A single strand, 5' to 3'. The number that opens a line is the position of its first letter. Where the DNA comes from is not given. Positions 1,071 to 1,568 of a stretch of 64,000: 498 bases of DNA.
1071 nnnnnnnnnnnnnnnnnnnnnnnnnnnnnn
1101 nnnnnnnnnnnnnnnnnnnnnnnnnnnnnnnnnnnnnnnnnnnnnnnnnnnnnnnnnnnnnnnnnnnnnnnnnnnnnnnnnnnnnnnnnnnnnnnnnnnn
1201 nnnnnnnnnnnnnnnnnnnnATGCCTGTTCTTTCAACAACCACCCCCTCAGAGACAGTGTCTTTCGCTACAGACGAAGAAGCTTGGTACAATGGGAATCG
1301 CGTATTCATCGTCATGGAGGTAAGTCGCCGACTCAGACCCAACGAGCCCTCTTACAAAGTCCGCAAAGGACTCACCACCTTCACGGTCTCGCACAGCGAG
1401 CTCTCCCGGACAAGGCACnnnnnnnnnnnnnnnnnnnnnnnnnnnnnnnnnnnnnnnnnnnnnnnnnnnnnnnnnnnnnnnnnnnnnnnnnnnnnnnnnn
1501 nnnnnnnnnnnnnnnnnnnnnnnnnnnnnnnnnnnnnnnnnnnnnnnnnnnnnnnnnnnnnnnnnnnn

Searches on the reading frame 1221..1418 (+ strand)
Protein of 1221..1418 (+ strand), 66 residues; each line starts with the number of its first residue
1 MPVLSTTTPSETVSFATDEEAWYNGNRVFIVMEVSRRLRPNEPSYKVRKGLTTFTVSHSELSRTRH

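Call 21: find_homologous_proteins(query=window:1221-1418:+, max_evalue=10)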
Query seq(66 aa): no candidate shares three 5-residue words with the query. No homologue found.

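Call 22: search_protein_families(library=pfam, max_evalue=10, proteins=[window:1221-1418:+])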
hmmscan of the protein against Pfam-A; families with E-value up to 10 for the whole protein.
seq(66 aa): 0 families

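Call 40: search_protein_representatives(protein=window:1221-1418:+)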
Query: 66 residues. Proteins with E-value up to 0.001 (for the whole library): 7; up to 1e-10: 0; up to 1e-30: 0. The best 7 are listed.
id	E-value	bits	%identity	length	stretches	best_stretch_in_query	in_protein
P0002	8.9e-08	47.4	49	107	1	1-66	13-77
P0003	2.1e-06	43.1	41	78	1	6-65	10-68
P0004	2.4e-06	42.9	40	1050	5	7-34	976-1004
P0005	2.7e-05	39.6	49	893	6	7-30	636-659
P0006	8.7e-05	38.0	39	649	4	6-33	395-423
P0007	1.6e-04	37.2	29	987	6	5-44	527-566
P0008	7.7e-04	35.0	26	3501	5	6-56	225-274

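Call 42: find_encoding_contigs(protein=P0002, flank=5000, max_places=6)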
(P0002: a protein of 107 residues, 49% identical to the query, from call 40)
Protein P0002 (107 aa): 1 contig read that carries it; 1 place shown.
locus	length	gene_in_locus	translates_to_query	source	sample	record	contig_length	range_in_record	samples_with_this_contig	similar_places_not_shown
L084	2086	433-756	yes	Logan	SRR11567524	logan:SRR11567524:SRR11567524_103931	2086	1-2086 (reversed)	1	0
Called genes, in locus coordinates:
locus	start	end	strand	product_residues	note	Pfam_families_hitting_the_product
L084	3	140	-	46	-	?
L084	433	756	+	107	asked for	-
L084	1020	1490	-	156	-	PF00177:Ribosomal_S7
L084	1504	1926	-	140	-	PF00164:Ribosom_S12_S23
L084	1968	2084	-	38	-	?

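Call 43: find_encoding_contigs(protein=P0003, flank=5000, max_places=6)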
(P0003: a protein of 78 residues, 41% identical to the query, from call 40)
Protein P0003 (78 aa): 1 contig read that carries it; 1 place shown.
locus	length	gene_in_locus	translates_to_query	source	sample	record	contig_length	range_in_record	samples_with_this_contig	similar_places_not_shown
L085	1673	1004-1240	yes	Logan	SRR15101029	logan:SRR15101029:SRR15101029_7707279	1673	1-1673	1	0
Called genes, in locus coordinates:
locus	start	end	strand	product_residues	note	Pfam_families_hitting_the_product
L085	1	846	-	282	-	?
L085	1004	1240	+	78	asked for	-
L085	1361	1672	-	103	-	?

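Call 46: find_homologous_proteins(query=A4, max_evalue=1)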
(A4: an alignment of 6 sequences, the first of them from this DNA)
Query A4 (6 sequences) (66 aa, profile of the alignment): 5 proteins with E <= 1 among 238 candidates.
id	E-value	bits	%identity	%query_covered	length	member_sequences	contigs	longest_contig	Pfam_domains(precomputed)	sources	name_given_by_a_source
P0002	1.2e-32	130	48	100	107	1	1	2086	-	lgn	-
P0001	4.6e-31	125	-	-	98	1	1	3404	-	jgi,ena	-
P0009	5.4e-26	109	-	-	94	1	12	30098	-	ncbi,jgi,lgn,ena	jgi:hypothetical protein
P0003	4.2e-18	83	39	92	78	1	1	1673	-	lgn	-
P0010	6.9e-17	79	-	-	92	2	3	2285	-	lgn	-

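Call 48: find_encoding_contigs(protein=P0010, flank=5000, max_places=6)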
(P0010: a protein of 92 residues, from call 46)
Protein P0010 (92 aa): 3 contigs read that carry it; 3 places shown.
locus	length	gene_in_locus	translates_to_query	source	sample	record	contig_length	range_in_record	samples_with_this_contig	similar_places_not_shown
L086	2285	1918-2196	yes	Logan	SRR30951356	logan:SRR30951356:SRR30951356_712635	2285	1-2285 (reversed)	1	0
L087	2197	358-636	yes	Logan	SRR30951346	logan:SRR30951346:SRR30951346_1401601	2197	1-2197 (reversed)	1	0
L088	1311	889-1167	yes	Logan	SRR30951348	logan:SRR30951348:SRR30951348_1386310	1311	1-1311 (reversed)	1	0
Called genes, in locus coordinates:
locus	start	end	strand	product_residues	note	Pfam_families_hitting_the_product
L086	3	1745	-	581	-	?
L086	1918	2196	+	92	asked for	-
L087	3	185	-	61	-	?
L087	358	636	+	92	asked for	-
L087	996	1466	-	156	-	PF00177:Ribosomal_S7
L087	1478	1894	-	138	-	PF00164:Ribosom_S12_S23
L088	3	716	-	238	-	?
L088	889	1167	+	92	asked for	-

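Call 49: find_encoding_contigs(protein=P0009, flank=3000, max_places=6)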
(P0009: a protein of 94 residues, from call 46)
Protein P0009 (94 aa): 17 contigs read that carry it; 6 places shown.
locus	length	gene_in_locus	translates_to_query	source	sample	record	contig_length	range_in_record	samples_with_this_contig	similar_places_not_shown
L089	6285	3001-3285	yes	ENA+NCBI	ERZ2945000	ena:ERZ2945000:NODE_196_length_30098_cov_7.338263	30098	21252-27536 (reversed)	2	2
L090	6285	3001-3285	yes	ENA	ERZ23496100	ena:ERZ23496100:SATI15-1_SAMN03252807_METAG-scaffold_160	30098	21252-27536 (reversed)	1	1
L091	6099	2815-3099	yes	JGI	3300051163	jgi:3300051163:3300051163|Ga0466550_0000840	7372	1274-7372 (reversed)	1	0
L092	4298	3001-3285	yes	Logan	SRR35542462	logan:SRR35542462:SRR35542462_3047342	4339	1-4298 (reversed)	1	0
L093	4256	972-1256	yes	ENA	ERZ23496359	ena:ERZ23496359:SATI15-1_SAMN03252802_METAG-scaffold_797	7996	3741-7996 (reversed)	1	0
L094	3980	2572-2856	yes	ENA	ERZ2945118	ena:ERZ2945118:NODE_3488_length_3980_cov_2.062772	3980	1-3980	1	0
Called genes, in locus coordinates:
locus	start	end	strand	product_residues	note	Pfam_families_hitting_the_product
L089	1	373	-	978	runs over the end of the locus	?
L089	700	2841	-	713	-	PF00009:GTP_EFTU, PF03144:GTP_EFTU_D2, PF22042:EF-G_D2, PF14492:EFG_III, PF16658:RF3_C (weak), PF03764:EFG_IV, PF00679:EFG_C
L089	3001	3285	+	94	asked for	-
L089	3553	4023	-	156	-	PF00177:Ribosomal_S7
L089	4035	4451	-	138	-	PF00164:Ribosom_S12_S23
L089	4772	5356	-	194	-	PF02163:Peptidase_M50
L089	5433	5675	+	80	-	PF00830:Ribosomal_L28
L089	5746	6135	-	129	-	-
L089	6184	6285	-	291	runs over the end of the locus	PF00753:Lactamase_B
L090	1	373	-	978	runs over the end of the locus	?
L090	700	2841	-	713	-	PF00009:GTP_EFTU, PF03144:GTP_EFTU_D2, PF22042:EF-G_D2, PF14492:EFG_III, PF16658:RF3_C (weak), PF03764:EFG_IV, PF00679:EFG_C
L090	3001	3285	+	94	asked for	-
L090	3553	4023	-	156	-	PF00177:Ribosomal_S7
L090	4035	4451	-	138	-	PF00164:Ribosom_S12_S23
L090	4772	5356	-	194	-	PF02163:Peptidase_M50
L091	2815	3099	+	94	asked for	-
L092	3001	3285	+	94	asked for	-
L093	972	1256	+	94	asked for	-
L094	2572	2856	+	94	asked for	-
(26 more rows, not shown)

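Call 54: search_solved_structures(query=A5, max_evalue=10)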
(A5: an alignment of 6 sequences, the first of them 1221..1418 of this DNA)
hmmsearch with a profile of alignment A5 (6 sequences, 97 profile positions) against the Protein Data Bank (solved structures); distinct sequences matched with E-value up to 10: 0.

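Call 55: search_protein_families(library=phrogs, alignment_id=A5, max_evalue=1)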
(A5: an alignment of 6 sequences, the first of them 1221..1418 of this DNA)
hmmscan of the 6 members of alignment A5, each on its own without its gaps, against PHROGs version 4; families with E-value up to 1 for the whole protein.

A. member 1, window:1221-1418:+ (66 aa): 0 families

B. families by the number of members that match (of 6 scanned): 3 families
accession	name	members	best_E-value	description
phrog_24262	-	1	0.059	-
phrog_765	-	1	0.11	-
phrog_18038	-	1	0.12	-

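Call 57: predict_structure(alignment_id=A5)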
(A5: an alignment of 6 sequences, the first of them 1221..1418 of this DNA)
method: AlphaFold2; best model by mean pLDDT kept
length: 66 residues; sequences in the alignment: 6
mean_pLDDT: 73.2   pTM: 0.54
mean pLDDT of the five models: 73.2, 71.4, 50.6, 50.5, 47.1
residues with pLDDT >= 90: 1; 70-90: 42; 50-70: 11; < 50: 12
segments of 3 or more residues with pLDDT < 50: 1-11
pLDDT, mean of each block of 10 residues (from residue 1): 44 72 88 67 83 86 72
secondary structure, 60 per line:
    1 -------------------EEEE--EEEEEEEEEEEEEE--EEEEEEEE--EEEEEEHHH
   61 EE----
elements in order: E20-23 E26-39 E42-49 E52-57

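Call 60: fold_search(model_id=the predicted structure, library=pdb)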
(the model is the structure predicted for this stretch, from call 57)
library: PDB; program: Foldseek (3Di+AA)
matches with E <= 10: 452; with E <= 0.001: 0
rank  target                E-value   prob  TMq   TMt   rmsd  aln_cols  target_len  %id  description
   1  8r55_z                1.5e-01  1.00  0.59  0.30   2.5        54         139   17  Bacillus subtilis MutS2-collided disome complex (collided 70S) (released 2024-01-17)
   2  4ld6                  1.5e-01  1.00  0.59  0.35   3.3        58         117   21  PWWP domain of human PWWP Domain-Containing Protein 2B (released 2013-07-17)
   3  9a5o_B                1.6e-01  0.99  0.52  0.05   2.9        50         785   18  Integrative model of YABR-MUTS2 by crosslinking MS and deep learning (released 2024-09-18)
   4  5vy1_A                3.2e-01  0.99  0.65  0.23   2.7        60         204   12  Crystal structure of the extended Tudor domain from BmPAPI (released 2017-06-14)
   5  5ygc                  4.3e-01  0.92  0.61  0.23   6.0        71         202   15  Crystal structure of Drosophila melanogaster Papi extended Tudor domain (released 2018-03-14)
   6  9wms_W                4.9e-01  0.66  0.49  0.08   4.2        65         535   14  Co-transcriptional histone H3K36 methylation complex containing RNA polymerase II elongation complex, Set2, and the up (released 2025-12-24)
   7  5ygf_A                5.2e-01  0.85  0.58  0.20   6.1        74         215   16  Crystal structure of Drosophila melanogaster Papi extended Tudor domain (D287A) in complex with Piwi N-terminal R10-un (released 2018-03-14)
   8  9e71_BE               5.5e-01  0.94  0.54  0.17   2.6        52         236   13  Cryo-EM structure of the Pyrobaculum calidifontis 70S ribosome (released 2024-11-20)
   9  5ciu_A                5.8e-01  0.72  0.47  0.27   4.2        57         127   14  Structural basis of the recognition of H3K36me3 by DNMT3B PWWP domain (released 2016-03-30)
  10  2otg_A                6.6e-01  0.38  0.44  0.05  10.7        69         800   14  Rigor-like structures of muscle myosins reveal key mechanical elements in the transduction pathways of this allosteric (released 2007-05-29)
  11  4rg2_B                7.0e-01  0.97  0.60  0.34   2.0        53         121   11  Tudor Domain of Tumor suppressor p53BP1 with small molecule ligand (released 2014-10-15)
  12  5dma                  7.0e-01  0.87  0.54  0.65   3.0        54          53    4  Crystal structure of C-terminal tudor domain in PcrA/UvrD helicase (released 2016-09-28)
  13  5vy1_B                7.4e-01  0.95  0.62  0.25   2.8        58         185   12  Crystal structure of the extended Tudor domain from BmPAPI (released 2017-06-14)
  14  7cfd_A                7.4e-01  0.63  0.49  0.20   6.0        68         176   19  Drosophila melanogaster Krimper eTud2-AubR15me2 complex (released 2021-06-02)
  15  4iup_A                7.9e-01  0.87  0.61  0.33   5.0        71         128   14  crystal structure of Se-substituted arabidopsis thaliana SHH1 SAWADEE domain L200M/L218M mutant (released 2013-05-01)
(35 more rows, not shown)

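Call 69: predict_structure(alignment_id=A6)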
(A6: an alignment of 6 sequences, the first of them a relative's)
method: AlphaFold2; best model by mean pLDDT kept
length: 94 residues; sequences in the alignment: 6
mean_pLDDT: 66.3   pTM: 0.45
mean pLDDT of the five models: 66.3, 65.8, 65.4, 55.0, 52.2
residues with pLDDT >= 90: 0; 70-90: 43; 50-70: 30; < 50: 21
segments of 3 or more residues with pLDDT < 50: 1-5, 63-66, 80-82, 90-94
pLDDT, mean of each block of 10 residues (from residue 1): 49 83 86 85 70 78 50 52 51 45
secondary structure, 60 per line:
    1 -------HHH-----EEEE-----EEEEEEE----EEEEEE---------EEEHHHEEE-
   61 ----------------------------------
elements in order: E16-19 E25-31 E36-41 E51-53 E57-59

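Call 79: search_dna_similar(query=window:1221-1418:+, collection=phages, mode=protein, max_evalue=1)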
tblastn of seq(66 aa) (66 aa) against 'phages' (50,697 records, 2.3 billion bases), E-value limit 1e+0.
No match.

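Call 84: fold_search(model_id=the predicted structure, library=pdb)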
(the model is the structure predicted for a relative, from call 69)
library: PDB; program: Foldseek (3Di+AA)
matches with E <= 10: 804; with E <= 0.001: 0
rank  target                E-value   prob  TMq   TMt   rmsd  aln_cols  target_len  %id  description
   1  8i0p_K                3.0e-02  1.00  0.42  0.14   2.6        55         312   16  The cryo-EM structure of human pre-Bact complex (released 2024-07-31)
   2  9a5o_B                3.2e-02  1.00  0.42  0.06  11.8        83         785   14  Integrative model of YABR-MUTS2 by crosslinking MS and deep learning (released 2024-09-18)
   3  8r55_z                4.2e-02  1.00  0.43  0.30   9.4        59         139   20  Bacillus subtilis MutS2-collided disome complex (collided 70S) (released 2024-01-17)
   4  3p8b_B                6.6e-02  1.00  0.44  0.29   2.6        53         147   17  X-ray crystal structure of Pyrococcus furiosus transcription elongation factor Spt4/5 (released 2011-01-26)
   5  3p8d_A                6.6e-02  0.99  0.38  0.62   2.9        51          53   22  Crystal structure of the second Tudor domain of human PHF20 (homodimer form) (released 2011-06-22)
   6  6t4q_LE               7.5e-02  0.98  0.45  0.27   8.7        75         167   23  Structure of yeast 80S ribosome stalled on the CGA-CCG inhibitory codon combination. (released 2019-12-25)
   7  7r7a_E                8.0e-02  1.00  0.44  0.27   2.5        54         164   24  State E1 nucleolar 60S ribosome biogenesis intermediate - Composite model (released 2022-11-09)
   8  3qii                  8.6e-02  0.98  0.38  0.63   2.9        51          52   22  Crystal structure of tudor domain 2 of human PHD finger protein 20 (released 2011-02-09)
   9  6snt_l                9.1e-02  0.89  0.45  0.27  18.4       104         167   18  Yeast 80S ribosome stalled on SDD1 mRNA. (released 2020-03-04)
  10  5aj0_AE               9.7e-02  0.95  0.46  0.24  17.5        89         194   19  Cryo electron microscopy of actively translating human polysomes (POST state). (released 2015-05-20)
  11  6zj3_LU               9.7e-02  0.93  0.45  0.23  17.5        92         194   20  Cryo-EM structure of the highly atypical cytoplasmic ribosome of Euglena gracilis (released 2020-10-07)
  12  5xxb_E                9.7e-02  0.92  0.44  0.34  13.8        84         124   19  Large subunit of Toxoplasma gondii ribosome (released 2017-08-30)
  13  3c4s_B                1.1e-01  0.99  0.42  0.68   2.9        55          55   16  Crystal structure of the Ssl0352 protein from Synechocystis sp. Northeast Structural Genomics Consortium target SgR42 (released 2008-02-12)
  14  8eui_E                1.1e-01  0.99  0.42  0.23   2.5        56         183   21  Ytm1 associated nascent 60S ribosome (-fkbp39) State 3 (released 2022-11-30)
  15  6t83_Ey               1.1e-01  0.98  0.46  0.28   9.6        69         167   22  Structure of yeast disome (di-ribosome) stalled on poly(A) tract. (released 2019-12-25)
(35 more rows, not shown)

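Call 89: search_protein_families(library=pfam, alignment_id=A5, max_evalue=1)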
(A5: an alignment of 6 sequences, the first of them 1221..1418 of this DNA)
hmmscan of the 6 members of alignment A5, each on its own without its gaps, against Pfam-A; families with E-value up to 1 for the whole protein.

A. member 1, window:1221-1418:+ (66 aa): 0 families

B. families by the number of members that match (of 6 scanned): 5 families
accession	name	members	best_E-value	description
PF03460.22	NIR_SIR_ferr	1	0.0042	Nitrite/Sulfite reductase ferredoxin-like half domain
PF14328.11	DUF4385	1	0.024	Domain of unknown function (DUF4385)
PF21339.3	VEGFR-1-like_Ig-like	1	0.041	Vascular endothelial growth factor receptor 1-like, Ig-like domain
PF01383.26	CpcD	1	0.062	CpcD/allophycocyanin linker domain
PF23103.1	Zf-C2H2_ZNF451_5th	1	0.36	Fifth Zinc fingers C2H2 type, ZNF451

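Call 90: search_protein_families(library=ncbifam, alignment_id=A5, max_evalue=1)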
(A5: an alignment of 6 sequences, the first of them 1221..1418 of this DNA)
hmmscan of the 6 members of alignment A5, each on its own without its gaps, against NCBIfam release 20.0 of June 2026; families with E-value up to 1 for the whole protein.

A. member 1, window:1221-1418:+ (66 aa): 0 families

B. families by the number of members that match (of 6 scanned): 0 families

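Call 91: search_protein_families(library=padloc, alignment_id=A5, max_evalue=1)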
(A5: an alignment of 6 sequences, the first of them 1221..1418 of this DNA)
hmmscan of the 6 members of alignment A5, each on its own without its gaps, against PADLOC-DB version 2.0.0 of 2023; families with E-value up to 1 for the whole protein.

A. member 1, window:1221-1418:+ (66 aa): 0 families

B. families by the number of members that match (of 6 scanned): 0 families
